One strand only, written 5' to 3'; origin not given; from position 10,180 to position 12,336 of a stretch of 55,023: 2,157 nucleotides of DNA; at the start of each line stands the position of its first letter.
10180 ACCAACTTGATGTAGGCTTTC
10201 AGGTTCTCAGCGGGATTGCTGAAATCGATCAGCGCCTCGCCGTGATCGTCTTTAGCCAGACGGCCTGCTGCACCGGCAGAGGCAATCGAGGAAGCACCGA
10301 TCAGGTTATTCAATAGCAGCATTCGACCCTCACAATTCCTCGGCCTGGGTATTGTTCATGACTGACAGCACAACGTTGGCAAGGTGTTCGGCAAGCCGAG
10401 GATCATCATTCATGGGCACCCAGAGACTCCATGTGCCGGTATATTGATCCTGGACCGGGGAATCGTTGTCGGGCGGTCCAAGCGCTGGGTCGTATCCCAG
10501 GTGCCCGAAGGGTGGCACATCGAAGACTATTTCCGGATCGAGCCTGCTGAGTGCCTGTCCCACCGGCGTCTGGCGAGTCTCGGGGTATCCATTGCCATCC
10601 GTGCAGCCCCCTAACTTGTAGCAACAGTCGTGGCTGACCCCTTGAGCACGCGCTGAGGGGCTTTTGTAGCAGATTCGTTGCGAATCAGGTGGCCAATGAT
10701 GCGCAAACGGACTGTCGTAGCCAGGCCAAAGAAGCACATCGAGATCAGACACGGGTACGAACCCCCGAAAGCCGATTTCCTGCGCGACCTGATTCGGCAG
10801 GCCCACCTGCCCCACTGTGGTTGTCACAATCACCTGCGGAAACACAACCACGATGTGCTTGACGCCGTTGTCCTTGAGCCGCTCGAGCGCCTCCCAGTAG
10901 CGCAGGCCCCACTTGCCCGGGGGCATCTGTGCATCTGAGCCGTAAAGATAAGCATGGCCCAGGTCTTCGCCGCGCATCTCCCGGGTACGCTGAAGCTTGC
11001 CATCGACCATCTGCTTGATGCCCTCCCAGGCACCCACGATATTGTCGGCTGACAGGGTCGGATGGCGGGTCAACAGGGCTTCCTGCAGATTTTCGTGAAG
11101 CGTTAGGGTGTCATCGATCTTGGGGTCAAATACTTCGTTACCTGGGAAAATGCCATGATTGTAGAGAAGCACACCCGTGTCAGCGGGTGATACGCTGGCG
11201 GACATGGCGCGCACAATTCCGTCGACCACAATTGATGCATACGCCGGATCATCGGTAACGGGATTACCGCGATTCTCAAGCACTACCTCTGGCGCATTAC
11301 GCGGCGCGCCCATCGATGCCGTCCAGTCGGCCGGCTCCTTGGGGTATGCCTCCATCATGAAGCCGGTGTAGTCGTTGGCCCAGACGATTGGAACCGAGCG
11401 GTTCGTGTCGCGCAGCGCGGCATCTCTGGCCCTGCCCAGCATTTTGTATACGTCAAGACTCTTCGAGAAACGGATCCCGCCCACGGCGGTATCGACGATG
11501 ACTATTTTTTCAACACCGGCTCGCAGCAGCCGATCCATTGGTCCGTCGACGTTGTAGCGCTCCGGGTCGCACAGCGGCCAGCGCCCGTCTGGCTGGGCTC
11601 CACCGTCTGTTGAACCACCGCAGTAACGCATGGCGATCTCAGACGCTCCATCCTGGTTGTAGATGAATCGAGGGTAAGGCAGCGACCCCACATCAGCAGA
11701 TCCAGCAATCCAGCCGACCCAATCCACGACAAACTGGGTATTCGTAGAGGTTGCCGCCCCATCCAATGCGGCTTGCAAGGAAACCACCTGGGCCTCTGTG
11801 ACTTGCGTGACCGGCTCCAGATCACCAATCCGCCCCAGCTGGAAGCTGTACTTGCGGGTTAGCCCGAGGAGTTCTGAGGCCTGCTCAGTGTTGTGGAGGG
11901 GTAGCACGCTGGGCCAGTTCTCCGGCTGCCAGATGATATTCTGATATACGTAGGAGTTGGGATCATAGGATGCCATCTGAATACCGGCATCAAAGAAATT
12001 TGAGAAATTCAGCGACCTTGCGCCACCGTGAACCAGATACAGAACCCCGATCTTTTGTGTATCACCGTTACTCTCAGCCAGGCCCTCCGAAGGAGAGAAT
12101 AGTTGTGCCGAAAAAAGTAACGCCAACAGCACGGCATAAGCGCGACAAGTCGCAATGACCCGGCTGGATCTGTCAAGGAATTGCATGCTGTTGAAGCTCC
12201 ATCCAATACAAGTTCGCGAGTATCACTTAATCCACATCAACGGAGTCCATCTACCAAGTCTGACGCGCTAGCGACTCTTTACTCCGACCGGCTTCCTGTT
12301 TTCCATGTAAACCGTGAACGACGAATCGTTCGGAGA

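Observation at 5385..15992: Nine-gene minus-strand string in which every product carries an export signal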

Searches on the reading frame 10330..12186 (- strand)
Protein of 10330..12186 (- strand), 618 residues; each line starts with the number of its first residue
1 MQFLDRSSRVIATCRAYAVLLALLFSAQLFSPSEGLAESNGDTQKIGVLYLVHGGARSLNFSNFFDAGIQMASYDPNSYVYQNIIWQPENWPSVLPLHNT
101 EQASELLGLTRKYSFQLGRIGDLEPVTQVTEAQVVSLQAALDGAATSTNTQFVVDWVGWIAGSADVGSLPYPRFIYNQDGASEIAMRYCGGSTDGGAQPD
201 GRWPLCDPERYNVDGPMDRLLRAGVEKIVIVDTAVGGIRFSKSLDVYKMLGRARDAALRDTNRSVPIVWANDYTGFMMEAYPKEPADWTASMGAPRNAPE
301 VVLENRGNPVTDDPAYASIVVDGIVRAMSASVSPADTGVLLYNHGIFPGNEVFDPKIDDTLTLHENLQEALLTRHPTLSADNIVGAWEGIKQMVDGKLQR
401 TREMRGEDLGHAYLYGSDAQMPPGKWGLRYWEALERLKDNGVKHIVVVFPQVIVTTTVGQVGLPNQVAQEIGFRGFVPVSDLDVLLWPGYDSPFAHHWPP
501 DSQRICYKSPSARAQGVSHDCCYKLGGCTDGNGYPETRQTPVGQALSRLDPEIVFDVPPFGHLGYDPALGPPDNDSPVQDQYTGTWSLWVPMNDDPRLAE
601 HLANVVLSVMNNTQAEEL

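Call 4: search_protein_families(library=pfam, proteins=[window:10330-12186:-], max_evalue=0.01)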
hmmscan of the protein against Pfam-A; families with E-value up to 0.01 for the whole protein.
window:10330-12186:- (618 aa): 0 families

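Call 11: search_solved_structures(query=window:10330-12186:-, max_evalue=1)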
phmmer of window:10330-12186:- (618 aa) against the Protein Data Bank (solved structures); distinct sequences matched with E-value up to 1: 0.

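Call 13: find_homologous_proteins(query=window:10330-12186:-, max_evalue=0.001)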
Query window:10330-12186:- (618 aa): 360 proteins with E <= 0.001 among 8000 candidates; the best 120 are listed.
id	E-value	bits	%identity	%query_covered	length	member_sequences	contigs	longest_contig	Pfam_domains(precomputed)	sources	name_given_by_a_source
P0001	0.0e+0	1449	100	100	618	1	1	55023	-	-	-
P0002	0.0e+0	1243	86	99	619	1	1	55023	-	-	-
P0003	0.0e+0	1212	82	100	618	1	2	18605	-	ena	-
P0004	0.0e+0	1176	80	100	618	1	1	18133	-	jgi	jgi:hypothetical protein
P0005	5.0e-276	936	64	100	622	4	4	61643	-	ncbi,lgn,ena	-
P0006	1.3e-269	914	65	92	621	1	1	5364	-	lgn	-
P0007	2.0e-269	914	67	93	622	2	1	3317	-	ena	-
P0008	9.6e-264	895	62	92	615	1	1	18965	-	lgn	-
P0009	6.3e-259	879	62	98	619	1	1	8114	-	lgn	-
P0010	4.2e-257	873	64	92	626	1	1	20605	-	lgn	-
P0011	2.9e-256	870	63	93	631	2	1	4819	-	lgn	-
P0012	1.3e-252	858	63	93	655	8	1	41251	-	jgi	jgi:hypothetical protein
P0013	1.2e-207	710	51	95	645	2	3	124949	-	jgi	-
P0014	2.1e-203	696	51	96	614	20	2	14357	-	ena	-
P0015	1.8e-199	683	50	96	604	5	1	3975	-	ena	-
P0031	6.1e-154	532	43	96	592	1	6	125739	-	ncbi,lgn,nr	ncbi:MAG: hypothetical protein GY727_05655 [Gammaproteobacteria bacterium]|nr:hypothetical protein [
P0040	9.1e-153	528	41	97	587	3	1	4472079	-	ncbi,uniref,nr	ncbi:hypothetical protein BST96_02805 [Oceanicoccus sagamiensis]|uniref:Uncharacterized protein n=2 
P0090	2.5e-148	514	39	92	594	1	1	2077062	-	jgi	jgi:hypothetical protein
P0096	6.3e-148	512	43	92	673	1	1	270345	-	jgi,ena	-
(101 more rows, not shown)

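Call 20: find_encoding_contigs(protein=P0005, flank=10000, max_places=3)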
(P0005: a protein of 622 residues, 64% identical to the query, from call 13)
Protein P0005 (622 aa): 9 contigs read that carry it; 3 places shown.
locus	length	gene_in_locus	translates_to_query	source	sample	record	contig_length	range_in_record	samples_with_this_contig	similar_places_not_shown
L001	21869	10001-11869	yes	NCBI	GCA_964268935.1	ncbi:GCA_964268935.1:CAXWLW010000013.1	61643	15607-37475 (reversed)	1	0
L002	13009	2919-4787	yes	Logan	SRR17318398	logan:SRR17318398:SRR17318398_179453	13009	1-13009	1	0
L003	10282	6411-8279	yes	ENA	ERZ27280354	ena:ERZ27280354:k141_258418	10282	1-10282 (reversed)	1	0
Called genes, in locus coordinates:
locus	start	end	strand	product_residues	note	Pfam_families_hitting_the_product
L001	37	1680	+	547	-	PF00732:GMC_oxred_N, PF00890:FAD_binding_2 (weak), PF05199:GMC_oxred_C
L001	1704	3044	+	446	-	PF07690:MFS_1, PF03137:OATP, PF07690:MFS_1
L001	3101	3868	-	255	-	PF12973:Cupin_7 (weak)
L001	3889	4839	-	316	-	PF05721:PhyH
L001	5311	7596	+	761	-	PF07715:Plug, PF00593:TonB_dep_Rec_b-barrel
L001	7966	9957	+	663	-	PF01266:DAO (faint), PF00743:FMO-like, PF07992:Pyr_redox_2 (weak), PF13450:NAD_binding_8, PF13738:Pyr_redox_3 (weak)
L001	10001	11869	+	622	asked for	-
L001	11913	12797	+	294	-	PF08894:DUF1838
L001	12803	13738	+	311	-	PF08894:DUF1838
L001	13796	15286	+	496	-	PF07992:Pyr_redox_2 (faint), PF01494:FAD_binding_3 (weak), PF00890:FAD_binding_2 (weak), PF01593:Amino_oxidase, PF13450:NAD_binding_8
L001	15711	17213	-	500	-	PF13091:PLDc_2, PF00614:PLDc (faint), PF13091:PLDc_2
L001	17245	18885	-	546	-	PF00144:Beta-lactamase, PF03724:META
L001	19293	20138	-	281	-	PF13247:Fer4_11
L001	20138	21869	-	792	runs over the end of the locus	PF00384:Molybdopterin, PF01568:Molydop_binding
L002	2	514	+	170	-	?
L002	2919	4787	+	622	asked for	-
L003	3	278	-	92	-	?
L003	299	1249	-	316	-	PF05721:PhyH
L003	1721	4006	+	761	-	PF07715:Plug, PF00593:TonB_dep_Rec_b-barrel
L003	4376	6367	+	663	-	PF01266:DAO (faint), PF00743:FMO-like, PF07992:Pyr_redox_2 (weak), PF13450:NAD_binding_8, PF13738:Pyr_redox_3 (weak)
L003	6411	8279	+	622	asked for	-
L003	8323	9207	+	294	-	PF08894:DUF1838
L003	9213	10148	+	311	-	PF08894:DUF1838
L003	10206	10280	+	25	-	?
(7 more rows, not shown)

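Call 22: find_encoding_contigs(protein=P0040, flank=10000, max_places=2)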
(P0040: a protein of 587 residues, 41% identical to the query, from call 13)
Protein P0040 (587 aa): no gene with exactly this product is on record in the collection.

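Call 23: find_related_loci(query=A1, collection=genome_contigs, flank=8000)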
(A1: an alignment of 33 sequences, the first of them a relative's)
Query A1 (618 aa) in genome_contigs; peptide patterns used: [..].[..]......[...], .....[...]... (x = any residue, [..] = any of these).
229 stretches matched a pattern; 181 encode a relative of the query (tblastn E <= 1e-3); the best 80 are kept; 80 distinct loci.
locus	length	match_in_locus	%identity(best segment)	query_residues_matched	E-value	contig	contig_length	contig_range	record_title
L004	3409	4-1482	52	115-610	0e+0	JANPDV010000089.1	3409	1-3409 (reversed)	MAG: Gammaproteobacteria bacterium isolate VAR_78_metabat_326 VAR_78_k141_4339518, whole genome shotgun sequence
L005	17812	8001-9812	43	5-610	3e-171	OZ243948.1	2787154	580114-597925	MAG: Alphaproteobacteria bacterium isolate 5964c9ee-5f0d-4f7f-9443-08f8201d4ec3 genome assembly, chromosome: 1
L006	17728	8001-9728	44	44-610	6e-170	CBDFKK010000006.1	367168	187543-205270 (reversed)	MAG: Alphaproteobacteria bacterium isolate fc1d1f23-e020-41d8-88bd-d2c94c2e3604 genome assembly, contig: contig_6, whole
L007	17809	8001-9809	42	1-614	8e-160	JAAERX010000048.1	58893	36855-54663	MAG: Gammaproteobacteria bacterium isolate Nau_16 NauG_CONTIG692654, whole genome shotgun sequence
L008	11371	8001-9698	43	43-610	2e-159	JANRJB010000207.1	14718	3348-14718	MAG: Rhodospirillaceae bacterium isolate bins.12 k141_585260, whole genome shotgun sequence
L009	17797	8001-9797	40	7-614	6e-159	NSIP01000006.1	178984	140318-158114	MAG: Rhodospirillaceae bacterium isolate Baikal-G1 Rhodospirillaceae-Baikal-G1-C6, whole genome shotgun sequence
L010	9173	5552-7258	43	44-614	4e-158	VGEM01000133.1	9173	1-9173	MAG: Alphaproteobacteria bacterium isolate K_Offshore_80m_m2_101 K_Offshore_80m_m2_101_Ga0194132_10014746, whole genome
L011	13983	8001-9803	41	6-606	1e-156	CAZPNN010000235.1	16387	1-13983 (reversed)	MAG TPA_asm: uncultured Chromatiaceae bacterium isolate binchicken_co165_92 genome assembly, contig: k141_2059372, whole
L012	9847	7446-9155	44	43-616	3e-155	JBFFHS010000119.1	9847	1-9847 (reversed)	MAG: Gammaproteobacteria bacterium isolate Mix_mud16.2022.02.36 k141_1522507_length_9847_cov_15.9494, whole genome shotg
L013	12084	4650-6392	42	20-606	2e-154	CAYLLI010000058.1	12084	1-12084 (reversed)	MAG TPA_asm: uncultured Chromatiaceae bacterium isolate SRP342821_co1_1 genome assembly, contig: NODE_4394_length_12084_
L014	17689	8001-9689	43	44-606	4e-154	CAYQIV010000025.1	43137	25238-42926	MAG TPA_asm: uncultured Chromatiaceae bacterium isolate SRP239054_co1_5 genome assembly, contig: NODE_508_length_43137_c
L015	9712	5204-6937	43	10-608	8e-154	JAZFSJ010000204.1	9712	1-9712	MAG: Thermodesulfobacteriota bacterium isolate BS1bin.6 BS1bin.6_204, whole genome shotgun sequence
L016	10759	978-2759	42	15-610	5e-153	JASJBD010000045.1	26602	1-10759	MAG: Gammaproteobacteria bacterium isolate MO_074.B1 MO_074.c_458, whole genome shotgun sequence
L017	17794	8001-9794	40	6-611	6e-153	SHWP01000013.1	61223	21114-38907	MAG: Rhodospirillaceae bacterium isolate Baikal-deep-G69 BACOMB-C1786, whole genome shotgun sequence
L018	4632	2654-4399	42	9-612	2e-156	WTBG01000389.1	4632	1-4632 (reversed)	MAG: Deltaproteobacteria bacterium isolate GLR311 c_000000095040, whole genome shotgun sequence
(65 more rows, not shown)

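Call 24: predict_structure(alignment_id=A1)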
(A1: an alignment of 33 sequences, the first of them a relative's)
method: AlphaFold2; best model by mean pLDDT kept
length: 618 residues; sequences in the alignment: 33
mean_pLDDT: 83.4   pTM: 0.85
mean pLDDT of the five models: 83.4, 81.1, 78.7, 78.4, 77.3
residues with pLDDT >= 90: 276; 70-90: 226; 50-70: 88; < 50: 28
segments of 3 or more residues with pLDDT < 50: 1-8, 35-40, 195-201, 485-490
pLDDT, mean of each block of 10 residues (from residue 1): 46 65 61 49 90 85 85 93 89 77 71 75 82 96 90 97 92 94 87 51 72 97 97 94 96 96 95 93 89 85 91 94 95 98 78 87 97 98 89 72 58 81 90 95 97 85 86 87 51 65 75 76 76 76 76 82 86 89 94 92 95 67
secondary structure, 60 per line:
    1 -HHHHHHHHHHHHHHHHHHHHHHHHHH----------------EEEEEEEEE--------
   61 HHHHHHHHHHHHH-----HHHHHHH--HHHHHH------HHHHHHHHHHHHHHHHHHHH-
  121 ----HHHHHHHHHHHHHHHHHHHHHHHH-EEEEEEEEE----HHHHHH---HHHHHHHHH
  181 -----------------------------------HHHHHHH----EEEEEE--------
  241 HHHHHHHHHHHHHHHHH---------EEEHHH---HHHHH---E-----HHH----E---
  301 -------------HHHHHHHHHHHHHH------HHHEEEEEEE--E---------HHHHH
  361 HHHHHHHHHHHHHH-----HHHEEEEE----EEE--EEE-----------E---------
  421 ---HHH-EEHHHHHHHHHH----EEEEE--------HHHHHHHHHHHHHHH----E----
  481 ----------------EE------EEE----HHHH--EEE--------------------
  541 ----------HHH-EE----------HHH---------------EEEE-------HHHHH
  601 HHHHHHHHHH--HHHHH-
elements in order: H2-27 E44-52 H61-73 H79-85 H88-93 H100-119 H125-148 E150-158 H163-168 H172-180 H216-222 E227-232 H241-257 E267-269 H276-280 H314-327 E337-343 H356-374 E383-387 E392-394 E397-399 H430-439 E444-448 H457-471 E505-507 H512-515 E518-520 E585-588 H596-610 H613-617

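Call 28: fold_search(model_id=the predicted structure, library=pdb)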
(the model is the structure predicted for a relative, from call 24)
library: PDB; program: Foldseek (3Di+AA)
matches with E <= 10: 598; with E <= 0.001: 46
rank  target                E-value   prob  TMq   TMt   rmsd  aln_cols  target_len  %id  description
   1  4f4d_A                2.2e-08  1.00  0.32  0.52   7.8       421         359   11  F337R variant of human ferrochelatase (released 2012-09-12)
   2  3aqi_A                2.7e-08  1.00  0.39  0.62   9.5       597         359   10  H240A variant of human ferrochelatase (released 2012-01-25)
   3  2po5_A                3.1e-08  1.00  0.38  0.62   8.9       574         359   10  Crystal structure of human ferrochelatase mutant with His 263 replaced by Cys (released 2007-10-02)
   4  1lbq_A                3.5e-08  1.00  0.37  0.60   5.7       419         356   13  The crystal structure of Saccharomyces cerevisiae ferrochelatase (released 2002-11-20)
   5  1hrk_A                6.8e-08  1.00  0.33  0.52   7.8       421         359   11  CRYSTAL STRUCTURE OF HUMAN FERROCHELATASE (released 2001-06-22)
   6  7l78_B                7.1e-08  1.00  0.35  0.58   6.3       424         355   12  H235C variant of Yeast Ferrochelatase (released 2021-11-24)
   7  4kmm_A                8.4e-08  1.00  0.38  0.62   9.0       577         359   10  M76H variant of human ferrochelatase (released 2014-05-14)
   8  8aw7                  8.4e-08  1.00  0.30  0.54   7.7       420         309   10  Structure of coproporphyrin III-LmCpfC R45L (released 2022-12-28)
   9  4klc_A                9.4e-08  1.00  0.36  0.58   7.1       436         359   12  E343D/F110A Double mutant of human ferrochelatase (released 2014-06-18)
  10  4mk4_A                1.1e-07  1.00  0.35  0.56   7.0       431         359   11  S197C variant of human ferrochelatase. (released 2013-09-25)
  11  1ak1                  1.2e-07  1.00  0.32  0.59   7.0       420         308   10  FERROCHELATASE FROM BACILLUS SUBTILIS (released 1997-12-03)
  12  2po7_A                1.5e-07  1.00  0.38  0.62   9.0       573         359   10  Crystal structure of human ferrochelatase mutant with His 341 replaced by Cys (released 2007-10-02)
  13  9f0g                  1.5e-07  1.00  0.31  0.58   7.8       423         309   10  LmCpfC H182A variant in complex with iron coproporhyrin III (released 2024-04-24)
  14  1l8x_A                1.9e-07  1.00  0.37  0.62   5.6       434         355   14  Crystal Structure of Ferrochelatase from the Yeast, Saccharomyces cerevisiae, with Cobalt(II) as the Substrate Ion (released 2002-11-20)
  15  8bbv                  1.9e-07  1.00  0.31  0.57   7.6       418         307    9  Coproporphyrin III - LmCpfC complex soaked 2min with Fe2+ (released 2023-01-11)
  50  2xvx                  6.3e-03  0.99  0.19  0.39   9.0       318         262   11  Cobalt chelatase CbiK (periplasmatic) from Desulvobrio vulgaris Hildenborough (Native) (released 2010-12-22)
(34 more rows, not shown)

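Call 38: find_encoding_contigs(protein=P0003, flank=10000, max_places=3)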
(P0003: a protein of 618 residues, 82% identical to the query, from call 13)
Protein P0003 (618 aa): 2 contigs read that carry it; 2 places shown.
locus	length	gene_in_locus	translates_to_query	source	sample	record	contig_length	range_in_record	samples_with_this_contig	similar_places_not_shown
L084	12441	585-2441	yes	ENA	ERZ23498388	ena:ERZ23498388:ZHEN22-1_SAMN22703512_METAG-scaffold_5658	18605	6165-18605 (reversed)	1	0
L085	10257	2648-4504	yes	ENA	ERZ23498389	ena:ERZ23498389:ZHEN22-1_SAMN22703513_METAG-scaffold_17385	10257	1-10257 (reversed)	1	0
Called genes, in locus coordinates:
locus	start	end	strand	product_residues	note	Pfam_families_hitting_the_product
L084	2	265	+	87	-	?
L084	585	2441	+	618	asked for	-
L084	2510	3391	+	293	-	PF08894:DUF1838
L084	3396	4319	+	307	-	PF08894:DUF1838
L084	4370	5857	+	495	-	PF07992:Pyr_redox_2 (faint), PF12831:FAD_oxidored (faint), PF01593:Amino_oxidase, PF13450:NAD_binding_8, PF13454:NAD_binding_9 (faint)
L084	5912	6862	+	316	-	PF00561:Abhydrolase_1, PF06821:Ser_hydrolase (faint), PF12146:Hydrolase_4, PF12697:Abhydrolase_6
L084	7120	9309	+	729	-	PF07715:Plug, PF00593:TonB_dep_Rec_b-barrel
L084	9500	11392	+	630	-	PF02518:HATPase_c, PF00204:DNA_gyraseB, PF01751:Toprim, PF00986:DNA_gyraseB_C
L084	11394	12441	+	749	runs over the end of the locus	PF00521:DNA_topoisoIV, PF03989:DNA_gyraseA_C (faint)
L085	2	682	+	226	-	?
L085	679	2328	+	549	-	PF00732:GMC_oxred_N, PF00890:FAD_binding_2 (weak), PF01266:DAO (faint), PF05199:GMC_oxred_C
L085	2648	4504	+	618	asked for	-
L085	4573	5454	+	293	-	PF08894:DUF1838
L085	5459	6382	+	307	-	PF08894:DUF1838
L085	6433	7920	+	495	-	PF07992:Pyr_redox_2 (faint), PF12831:FAD_oxidored (faint), PF01593:Amino_oxidase, PF13450:NAD_binding_8, PF13454:NAD_binding_9 (faint)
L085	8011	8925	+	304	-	PF00561:Abhydrolase_1, PF06821:Ser_hydrolase (faint), PF12146:Hydrolase_4, PF12697:Abhydrolase_6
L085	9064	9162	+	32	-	-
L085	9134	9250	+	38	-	-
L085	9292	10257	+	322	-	?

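Call 39: find_encoding_contigs(protein=P0012, flank=10000, max_places=2)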
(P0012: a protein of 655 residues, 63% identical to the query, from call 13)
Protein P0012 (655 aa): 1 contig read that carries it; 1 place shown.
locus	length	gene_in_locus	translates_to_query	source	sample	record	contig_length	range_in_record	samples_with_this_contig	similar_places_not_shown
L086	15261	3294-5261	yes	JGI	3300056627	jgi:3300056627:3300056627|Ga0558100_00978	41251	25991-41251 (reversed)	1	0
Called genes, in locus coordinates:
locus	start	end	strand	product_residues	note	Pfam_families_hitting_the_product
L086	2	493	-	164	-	?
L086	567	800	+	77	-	-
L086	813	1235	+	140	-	PF00903:Glyoxalase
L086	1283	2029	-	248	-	PF00657:Lipase_GDSL, PF13472:Lipase_GDSL_2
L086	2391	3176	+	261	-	PF09339:HTH_IclR, PF12802:MarR_2 (weak)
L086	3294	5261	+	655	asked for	-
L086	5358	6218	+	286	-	PF08894:DUF1838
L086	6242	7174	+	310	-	PF08894:DUF1838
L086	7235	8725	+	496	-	PF01494:FAD_binding_3 (weak), PF07992:Pyr_redox_2 (faint), PF00890:FAD_binding_2 (weak), PF01266:DAO (faint), PF01593:Amino_oxidase, PF12831:FAD_oxidored (weak), PF13450:NAD_binding_8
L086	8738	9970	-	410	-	PF07690:MFS_1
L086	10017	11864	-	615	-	PF00743:FMO-like, PF01266:DAO (faint), PF07992:Pyr_redox_2 (weak), PF13450:NAD_binding_8, PF13738:Pyr_redox_3 (weak)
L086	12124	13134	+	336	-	PF05721:PhyH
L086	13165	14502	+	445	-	PF03137:OATP (faint), PF07690:MFS_1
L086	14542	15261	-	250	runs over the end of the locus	PF07394:DUF1501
